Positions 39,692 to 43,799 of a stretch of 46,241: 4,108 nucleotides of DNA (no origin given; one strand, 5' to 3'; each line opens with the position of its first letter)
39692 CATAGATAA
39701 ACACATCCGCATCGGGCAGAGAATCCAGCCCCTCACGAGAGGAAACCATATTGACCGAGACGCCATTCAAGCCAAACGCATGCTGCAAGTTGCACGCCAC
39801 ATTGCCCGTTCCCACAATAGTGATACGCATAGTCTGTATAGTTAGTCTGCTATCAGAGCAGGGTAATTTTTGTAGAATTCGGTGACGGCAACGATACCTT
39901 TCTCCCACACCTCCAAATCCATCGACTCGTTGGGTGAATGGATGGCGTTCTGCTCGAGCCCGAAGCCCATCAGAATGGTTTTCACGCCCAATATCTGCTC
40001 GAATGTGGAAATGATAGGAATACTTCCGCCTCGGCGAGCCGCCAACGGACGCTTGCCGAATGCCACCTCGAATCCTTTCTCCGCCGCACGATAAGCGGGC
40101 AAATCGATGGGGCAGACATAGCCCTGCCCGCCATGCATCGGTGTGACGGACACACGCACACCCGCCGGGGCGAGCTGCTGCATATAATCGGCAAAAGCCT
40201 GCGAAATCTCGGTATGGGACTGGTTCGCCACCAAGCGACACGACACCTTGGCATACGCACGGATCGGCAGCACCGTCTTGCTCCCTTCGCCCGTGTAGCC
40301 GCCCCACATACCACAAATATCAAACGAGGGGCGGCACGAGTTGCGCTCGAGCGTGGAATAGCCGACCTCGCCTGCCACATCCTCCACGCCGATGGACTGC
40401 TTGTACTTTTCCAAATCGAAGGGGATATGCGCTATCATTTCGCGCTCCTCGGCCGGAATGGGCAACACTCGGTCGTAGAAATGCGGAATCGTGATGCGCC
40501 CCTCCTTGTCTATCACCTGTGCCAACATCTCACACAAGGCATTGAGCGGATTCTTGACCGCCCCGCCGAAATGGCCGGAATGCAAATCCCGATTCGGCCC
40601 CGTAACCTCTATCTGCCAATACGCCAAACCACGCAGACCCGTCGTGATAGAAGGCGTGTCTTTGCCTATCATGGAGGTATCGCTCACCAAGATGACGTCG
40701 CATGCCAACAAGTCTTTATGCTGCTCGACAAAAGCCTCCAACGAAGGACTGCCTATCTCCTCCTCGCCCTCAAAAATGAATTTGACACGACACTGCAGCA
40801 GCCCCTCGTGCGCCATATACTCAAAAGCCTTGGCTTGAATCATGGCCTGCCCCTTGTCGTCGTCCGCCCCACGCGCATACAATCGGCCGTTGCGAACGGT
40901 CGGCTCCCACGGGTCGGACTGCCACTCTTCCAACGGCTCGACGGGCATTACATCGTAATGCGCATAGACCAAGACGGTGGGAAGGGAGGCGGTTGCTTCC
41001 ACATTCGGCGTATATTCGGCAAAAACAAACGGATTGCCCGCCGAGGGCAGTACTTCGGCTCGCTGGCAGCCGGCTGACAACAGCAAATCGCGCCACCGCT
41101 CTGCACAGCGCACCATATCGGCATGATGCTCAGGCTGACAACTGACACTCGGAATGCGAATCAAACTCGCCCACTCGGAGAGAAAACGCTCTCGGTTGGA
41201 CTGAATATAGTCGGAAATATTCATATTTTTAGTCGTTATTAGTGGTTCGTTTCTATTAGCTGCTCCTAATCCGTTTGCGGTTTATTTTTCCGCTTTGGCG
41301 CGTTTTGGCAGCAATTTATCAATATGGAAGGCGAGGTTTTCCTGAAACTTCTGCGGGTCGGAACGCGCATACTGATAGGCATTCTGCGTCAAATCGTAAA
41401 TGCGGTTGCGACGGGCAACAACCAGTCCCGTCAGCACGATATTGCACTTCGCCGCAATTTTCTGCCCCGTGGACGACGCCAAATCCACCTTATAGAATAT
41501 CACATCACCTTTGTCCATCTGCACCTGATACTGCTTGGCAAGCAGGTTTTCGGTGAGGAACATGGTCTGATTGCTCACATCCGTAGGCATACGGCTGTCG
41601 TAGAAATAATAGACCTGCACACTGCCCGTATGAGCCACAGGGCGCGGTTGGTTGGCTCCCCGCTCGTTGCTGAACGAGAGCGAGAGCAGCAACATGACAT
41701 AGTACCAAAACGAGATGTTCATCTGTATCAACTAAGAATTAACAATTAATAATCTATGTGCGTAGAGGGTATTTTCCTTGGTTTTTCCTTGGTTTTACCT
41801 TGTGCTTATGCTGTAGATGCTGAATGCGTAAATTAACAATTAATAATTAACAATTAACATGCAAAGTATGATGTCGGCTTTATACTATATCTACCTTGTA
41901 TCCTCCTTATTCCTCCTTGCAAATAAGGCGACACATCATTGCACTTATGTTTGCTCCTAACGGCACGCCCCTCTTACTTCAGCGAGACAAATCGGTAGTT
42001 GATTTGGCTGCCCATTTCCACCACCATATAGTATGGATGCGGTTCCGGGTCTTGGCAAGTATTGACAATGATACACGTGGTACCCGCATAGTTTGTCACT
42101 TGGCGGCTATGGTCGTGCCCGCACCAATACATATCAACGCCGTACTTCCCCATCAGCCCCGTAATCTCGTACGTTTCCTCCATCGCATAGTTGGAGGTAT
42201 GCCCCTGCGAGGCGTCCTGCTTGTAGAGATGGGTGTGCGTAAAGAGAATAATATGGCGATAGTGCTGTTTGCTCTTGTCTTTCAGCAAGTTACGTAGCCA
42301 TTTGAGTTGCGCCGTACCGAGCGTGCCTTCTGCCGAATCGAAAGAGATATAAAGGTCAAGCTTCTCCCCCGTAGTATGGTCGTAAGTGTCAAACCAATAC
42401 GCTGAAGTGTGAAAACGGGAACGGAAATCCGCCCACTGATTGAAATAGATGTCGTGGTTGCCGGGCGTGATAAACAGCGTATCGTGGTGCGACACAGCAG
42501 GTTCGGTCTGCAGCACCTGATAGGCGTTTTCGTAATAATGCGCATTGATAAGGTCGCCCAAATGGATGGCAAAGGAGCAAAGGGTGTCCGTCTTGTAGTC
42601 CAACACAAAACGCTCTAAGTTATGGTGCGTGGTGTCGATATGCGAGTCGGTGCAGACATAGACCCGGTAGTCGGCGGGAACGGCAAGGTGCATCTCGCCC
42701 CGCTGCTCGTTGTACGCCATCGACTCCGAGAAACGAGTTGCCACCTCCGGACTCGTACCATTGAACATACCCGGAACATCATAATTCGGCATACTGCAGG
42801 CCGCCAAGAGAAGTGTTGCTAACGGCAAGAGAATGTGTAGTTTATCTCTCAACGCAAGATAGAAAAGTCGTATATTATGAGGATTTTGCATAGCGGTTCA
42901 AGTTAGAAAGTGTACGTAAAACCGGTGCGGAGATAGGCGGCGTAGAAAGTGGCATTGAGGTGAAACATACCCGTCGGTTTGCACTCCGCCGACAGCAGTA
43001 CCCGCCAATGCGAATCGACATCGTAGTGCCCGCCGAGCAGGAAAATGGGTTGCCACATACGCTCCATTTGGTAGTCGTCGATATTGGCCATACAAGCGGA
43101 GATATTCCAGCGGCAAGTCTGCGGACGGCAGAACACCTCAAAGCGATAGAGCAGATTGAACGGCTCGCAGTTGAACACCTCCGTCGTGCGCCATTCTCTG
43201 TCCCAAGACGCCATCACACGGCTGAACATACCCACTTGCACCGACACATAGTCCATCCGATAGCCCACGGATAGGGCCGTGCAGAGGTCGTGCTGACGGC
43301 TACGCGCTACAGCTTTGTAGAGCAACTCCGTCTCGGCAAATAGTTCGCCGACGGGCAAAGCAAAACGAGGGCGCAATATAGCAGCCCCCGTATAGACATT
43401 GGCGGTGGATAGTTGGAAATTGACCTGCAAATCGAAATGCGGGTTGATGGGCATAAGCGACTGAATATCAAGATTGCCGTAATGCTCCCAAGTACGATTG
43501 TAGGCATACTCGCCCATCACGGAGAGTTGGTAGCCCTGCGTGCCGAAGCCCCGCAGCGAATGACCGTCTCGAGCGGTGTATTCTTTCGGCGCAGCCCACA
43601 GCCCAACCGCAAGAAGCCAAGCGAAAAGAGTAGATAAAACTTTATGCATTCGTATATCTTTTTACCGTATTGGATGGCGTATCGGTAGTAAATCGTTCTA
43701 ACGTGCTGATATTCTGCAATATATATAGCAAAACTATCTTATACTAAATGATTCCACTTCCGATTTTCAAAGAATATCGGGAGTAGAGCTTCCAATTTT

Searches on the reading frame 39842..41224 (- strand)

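Call 15: search_protein_families(library=pfam, proteins=[window:39842-41224:-], max_evalue=0.01)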
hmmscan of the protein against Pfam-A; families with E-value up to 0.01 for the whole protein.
window:39842-41224:- (460 aa): 3 families
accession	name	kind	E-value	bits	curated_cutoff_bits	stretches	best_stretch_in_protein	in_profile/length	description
PF01546.33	Peptidase_M20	-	4.3e-33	115.4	24.6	1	85-451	1-204/206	Peptidase family M20/M25/M40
PF07687.19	M20_dimer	-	2.8e-15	56.6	21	1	195-354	1-105/107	Peptidase dimerisation domain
PF04389.22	Peptidase_M28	-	1.3e-05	25.4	21.3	1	82-195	13-106/193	Peptidase family M28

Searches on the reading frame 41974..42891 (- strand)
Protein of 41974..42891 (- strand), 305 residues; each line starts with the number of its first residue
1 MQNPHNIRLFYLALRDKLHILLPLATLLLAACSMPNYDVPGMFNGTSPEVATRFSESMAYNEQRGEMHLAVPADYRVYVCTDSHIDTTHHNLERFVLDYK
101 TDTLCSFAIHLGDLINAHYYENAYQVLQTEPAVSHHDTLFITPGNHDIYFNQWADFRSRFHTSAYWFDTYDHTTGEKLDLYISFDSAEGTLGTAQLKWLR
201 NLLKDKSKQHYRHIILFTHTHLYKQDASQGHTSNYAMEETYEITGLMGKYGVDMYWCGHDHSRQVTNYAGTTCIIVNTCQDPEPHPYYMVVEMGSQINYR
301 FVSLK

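Call 15: search_protein_families(library=pfam, proteins=[window:41974-42891:-], max_evalue=0.01)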
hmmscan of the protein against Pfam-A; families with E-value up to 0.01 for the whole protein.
window:41974-42891:- (305 aa): 2 families
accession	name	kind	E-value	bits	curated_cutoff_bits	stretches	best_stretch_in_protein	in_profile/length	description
PF00149.33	Metallophos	-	7.3e-11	43.3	21.5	1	76-262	2-190/191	Calcineurin-like phosphoesterase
PF12850.12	Metallophos_2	-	6.1e-05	23.5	27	1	76-275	2-131/154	Calcineurin-like phosphoesterase superfamily domain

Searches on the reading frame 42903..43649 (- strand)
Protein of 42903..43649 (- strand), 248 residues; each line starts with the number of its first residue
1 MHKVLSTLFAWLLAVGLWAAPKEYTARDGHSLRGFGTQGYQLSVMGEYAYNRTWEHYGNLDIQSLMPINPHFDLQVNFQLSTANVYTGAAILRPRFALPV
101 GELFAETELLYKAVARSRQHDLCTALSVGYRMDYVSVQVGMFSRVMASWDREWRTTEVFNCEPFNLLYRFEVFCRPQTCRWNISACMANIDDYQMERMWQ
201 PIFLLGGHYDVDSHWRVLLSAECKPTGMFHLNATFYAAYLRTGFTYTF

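Call 14: find_encoding_contigs(protein=window:42903-43649:-, flank=6000, max_places=10)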
Protein window:42903-43649:- (248 aa): 1 contig read that carries it; 1 place shown.
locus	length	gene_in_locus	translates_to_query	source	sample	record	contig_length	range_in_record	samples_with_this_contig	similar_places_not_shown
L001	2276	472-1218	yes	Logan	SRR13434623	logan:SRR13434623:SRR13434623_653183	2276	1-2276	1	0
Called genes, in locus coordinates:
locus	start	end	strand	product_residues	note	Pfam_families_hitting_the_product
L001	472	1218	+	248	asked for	-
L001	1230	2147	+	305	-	PF00149:Metallophos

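Call 15: search_protein_families(library=pfam, proteins=[window:42903-43649:-], max_evalue=0.01)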
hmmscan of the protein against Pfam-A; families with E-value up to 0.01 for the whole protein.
window:42903-43649:- (248 aa): 0 families
